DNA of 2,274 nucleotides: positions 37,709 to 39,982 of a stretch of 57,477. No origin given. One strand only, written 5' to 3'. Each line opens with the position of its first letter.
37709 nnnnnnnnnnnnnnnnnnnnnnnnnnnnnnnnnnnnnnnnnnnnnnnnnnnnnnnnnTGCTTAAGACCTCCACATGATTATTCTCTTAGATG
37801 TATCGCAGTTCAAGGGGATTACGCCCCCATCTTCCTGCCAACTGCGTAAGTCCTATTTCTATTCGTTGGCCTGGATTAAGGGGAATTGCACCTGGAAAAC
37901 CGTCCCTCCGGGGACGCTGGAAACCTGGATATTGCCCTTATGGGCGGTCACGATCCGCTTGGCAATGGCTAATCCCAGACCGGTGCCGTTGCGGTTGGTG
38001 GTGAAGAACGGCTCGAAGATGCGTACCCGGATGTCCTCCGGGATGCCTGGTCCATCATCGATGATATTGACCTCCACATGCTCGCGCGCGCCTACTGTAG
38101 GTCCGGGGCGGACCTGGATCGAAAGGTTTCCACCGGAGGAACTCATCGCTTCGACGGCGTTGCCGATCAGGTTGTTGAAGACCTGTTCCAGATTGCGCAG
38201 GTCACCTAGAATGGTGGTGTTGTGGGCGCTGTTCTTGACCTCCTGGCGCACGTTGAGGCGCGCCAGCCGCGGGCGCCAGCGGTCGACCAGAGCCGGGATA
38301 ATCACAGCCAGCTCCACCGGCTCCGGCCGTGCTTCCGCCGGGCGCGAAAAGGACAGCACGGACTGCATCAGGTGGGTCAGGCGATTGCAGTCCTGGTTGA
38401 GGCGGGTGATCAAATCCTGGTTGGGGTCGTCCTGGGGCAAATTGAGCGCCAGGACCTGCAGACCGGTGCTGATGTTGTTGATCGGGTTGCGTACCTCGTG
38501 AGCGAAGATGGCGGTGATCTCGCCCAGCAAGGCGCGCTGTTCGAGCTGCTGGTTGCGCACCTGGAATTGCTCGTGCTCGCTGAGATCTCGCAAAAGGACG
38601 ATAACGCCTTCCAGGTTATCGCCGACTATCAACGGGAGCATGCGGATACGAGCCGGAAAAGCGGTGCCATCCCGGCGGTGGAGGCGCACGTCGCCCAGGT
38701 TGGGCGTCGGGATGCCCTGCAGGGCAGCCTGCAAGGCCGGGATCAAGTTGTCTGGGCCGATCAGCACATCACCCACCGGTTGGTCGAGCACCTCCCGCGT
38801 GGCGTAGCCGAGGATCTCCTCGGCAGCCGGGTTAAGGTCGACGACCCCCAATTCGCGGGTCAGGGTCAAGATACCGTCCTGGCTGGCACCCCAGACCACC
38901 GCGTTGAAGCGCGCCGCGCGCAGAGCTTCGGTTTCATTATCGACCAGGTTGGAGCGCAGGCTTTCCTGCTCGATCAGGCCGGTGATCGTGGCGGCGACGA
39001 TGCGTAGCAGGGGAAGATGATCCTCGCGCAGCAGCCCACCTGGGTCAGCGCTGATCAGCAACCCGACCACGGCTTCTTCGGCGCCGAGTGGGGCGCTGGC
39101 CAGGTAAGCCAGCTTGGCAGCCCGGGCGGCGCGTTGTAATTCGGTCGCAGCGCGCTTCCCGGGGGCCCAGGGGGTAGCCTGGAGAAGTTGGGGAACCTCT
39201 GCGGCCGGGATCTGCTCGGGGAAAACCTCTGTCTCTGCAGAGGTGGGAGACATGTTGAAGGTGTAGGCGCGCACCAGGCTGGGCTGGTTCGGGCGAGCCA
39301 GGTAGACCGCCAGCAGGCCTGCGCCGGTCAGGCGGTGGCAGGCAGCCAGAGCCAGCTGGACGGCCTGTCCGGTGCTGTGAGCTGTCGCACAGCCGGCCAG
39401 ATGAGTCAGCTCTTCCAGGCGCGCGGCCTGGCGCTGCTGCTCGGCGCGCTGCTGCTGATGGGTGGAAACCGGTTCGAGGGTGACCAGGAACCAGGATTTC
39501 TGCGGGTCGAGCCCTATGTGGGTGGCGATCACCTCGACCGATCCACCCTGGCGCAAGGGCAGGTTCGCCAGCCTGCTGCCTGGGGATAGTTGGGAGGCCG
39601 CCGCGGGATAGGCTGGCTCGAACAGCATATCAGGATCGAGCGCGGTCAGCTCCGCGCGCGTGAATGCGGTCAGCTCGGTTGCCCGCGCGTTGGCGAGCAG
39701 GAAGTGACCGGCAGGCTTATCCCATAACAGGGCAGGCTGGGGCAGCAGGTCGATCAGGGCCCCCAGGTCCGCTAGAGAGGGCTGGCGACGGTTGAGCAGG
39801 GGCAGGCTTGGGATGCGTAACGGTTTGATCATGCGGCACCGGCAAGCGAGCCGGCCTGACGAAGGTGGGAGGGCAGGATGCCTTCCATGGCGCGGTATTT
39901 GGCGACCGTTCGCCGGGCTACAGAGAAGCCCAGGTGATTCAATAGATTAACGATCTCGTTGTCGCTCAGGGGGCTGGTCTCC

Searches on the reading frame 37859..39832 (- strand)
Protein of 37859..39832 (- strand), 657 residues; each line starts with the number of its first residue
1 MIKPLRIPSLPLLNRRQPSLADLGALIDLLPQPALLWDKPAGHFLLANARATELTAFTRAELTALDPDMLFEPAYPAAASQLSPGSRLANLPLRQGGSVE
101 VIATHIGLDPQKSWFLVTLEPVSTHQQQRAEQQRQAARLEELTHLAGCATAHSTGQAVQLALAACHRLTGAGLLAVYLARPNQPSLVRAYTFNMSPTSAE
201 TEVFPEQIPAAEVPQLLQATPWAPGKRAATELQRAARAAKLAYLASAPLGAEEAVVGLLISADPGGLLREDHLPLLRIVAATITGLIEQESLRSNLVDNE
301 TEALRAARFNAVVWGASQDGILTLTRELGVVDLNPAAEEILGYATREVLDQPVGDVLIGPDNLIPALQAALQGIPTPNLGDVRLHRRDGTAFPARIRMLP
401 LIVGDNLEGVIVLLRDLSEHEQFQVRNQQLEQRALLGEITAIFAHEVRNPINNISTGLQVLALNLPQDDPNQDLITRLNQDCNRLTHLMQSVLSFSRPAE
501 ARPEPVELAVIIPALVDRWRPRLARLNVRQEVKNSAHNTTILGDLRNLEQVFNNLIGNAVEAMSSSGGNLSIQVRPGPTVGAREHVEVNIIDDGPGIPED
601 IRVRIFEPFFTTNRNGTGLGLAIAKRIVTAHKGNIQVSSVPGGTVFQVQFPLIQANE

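Call 6: search_protein_families(library=pfam, proteins=[window:37859-39832:-])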
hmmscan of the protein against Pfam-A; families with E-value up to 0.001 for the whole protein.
window:37859-39832:- (657 aa): 7 families
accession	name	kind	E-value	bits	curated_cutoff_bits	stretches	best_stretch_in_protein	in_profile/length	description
PF02518.31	HATPase_c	-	6.2e-27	94.7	26.4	1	543-652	1-109/111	Histidine kinase-, DNA gyrase B-, and HSP90-like ATPase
PF00989.32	PAS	-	1.4e-15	57.8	22.6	1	311-416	5-112/113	PAS fold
PF13426.13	PAS_9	-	9.9e-14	51.9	27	1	319-419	2-103/103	PAS domain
PF00512.31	HisKA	-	1.6e-08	34.9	26.9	1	437-498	3-63/66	His Kinase A (phospho-acceptor) domain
PF08448.16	PAS_4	-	4.7e-08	33.7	23.1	1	316-421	3-109/110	PAS fold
PF13188.13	PAS_8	-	3e-07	30.5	21.8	1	316-365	9-55/65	PAS domain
PF13492.12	GAF_3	-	8.9e-05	23.3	27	0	159-288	7-128/129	GAF domain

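Call 42: search_protein_families(library=ncbifam, proteins=[window:37859-39832:-], max_evalue=0.01)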
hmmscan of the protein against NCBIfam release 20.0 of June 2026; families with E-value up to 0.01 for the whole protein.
window:37859-39832:- (657 aa): 84 families (the best 25 are shown)
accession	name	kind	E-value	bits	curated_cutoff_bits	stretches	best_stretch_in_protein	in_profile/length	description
NF008468.0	PRK11360.1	equivalog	4e-70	236.9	646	1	304-654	263-610/616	two-component system sensor histidine kinase AtoS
NF010411.0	PRK13837.1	equivalog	1.5e-37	129.1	647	1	403-654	417-677/828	two-component system VirA-like sensor kinase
NF007688.0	PRK10364.1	equivalog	1.6e-34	119.5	479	1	420-653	224-452/460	two-component system sensor histidine kinase ZraS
NF046044.1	PnpS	equivalog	9e-34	117.1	400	1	305-651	53-390/390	two-component system histidine kinase PnpS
NF052574.1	HisKinEspCMyxo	equivalog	2.7e-33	115.1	1200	1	326-653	306-638/785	serine histidine kinase EspC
NF047497.1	HK_LIC_12097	equivalog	1.9e-32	112.4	500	1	410-652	124-366/367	LIC_12097 family sensor histidine kinase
NF008293.1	PRK11073.1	equivalog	7.7e-31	107.6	240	1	320-652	19-347/349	nitrogen regulation protein NR(II)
TIGR02966.1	phoR_proteo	equivalog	2.3e-30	105.8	334.2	1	316-650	14-333/333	phosphate regulon sensor histidine kinase PhoR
NF053867.1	SprKinKinDBac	equivalog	2.9e-30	105.2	775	1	412-652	265-497/500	sporulation kinase KinD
NF052573.1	HisKinEspAMyxo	equivalog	1.4e-29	102.7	1400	1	306-651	252-610/755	serine histidine kinase EspA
NF008312.0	PRK11100.1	equivalog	4.3e-29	101.7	356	1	426-650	246-472/477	two-component system sensor histidine kinase CreC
NF046026.1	HisKinCckACaul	equivalog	4.2e-28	97.9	1000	1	330-655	208-535/678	cell cycle histidine kinase CckA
NF033092.0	HK_WalK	equivalog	9.2e-28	97.2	725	1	316-651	266-593/594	cell wall metabolism sensor histidine kinase WalK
NF046020.1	HisKinCckABruc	equivalog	1.2e-27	96.1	1000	1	408-651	452-706/868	cell cycle histidine kinase CckA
NF047874.1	MASE3_PAS_HK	subfamily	5.5e-26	91.5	560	2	541-654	513-627/655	MASE3 domain-containing sensor histidine kinase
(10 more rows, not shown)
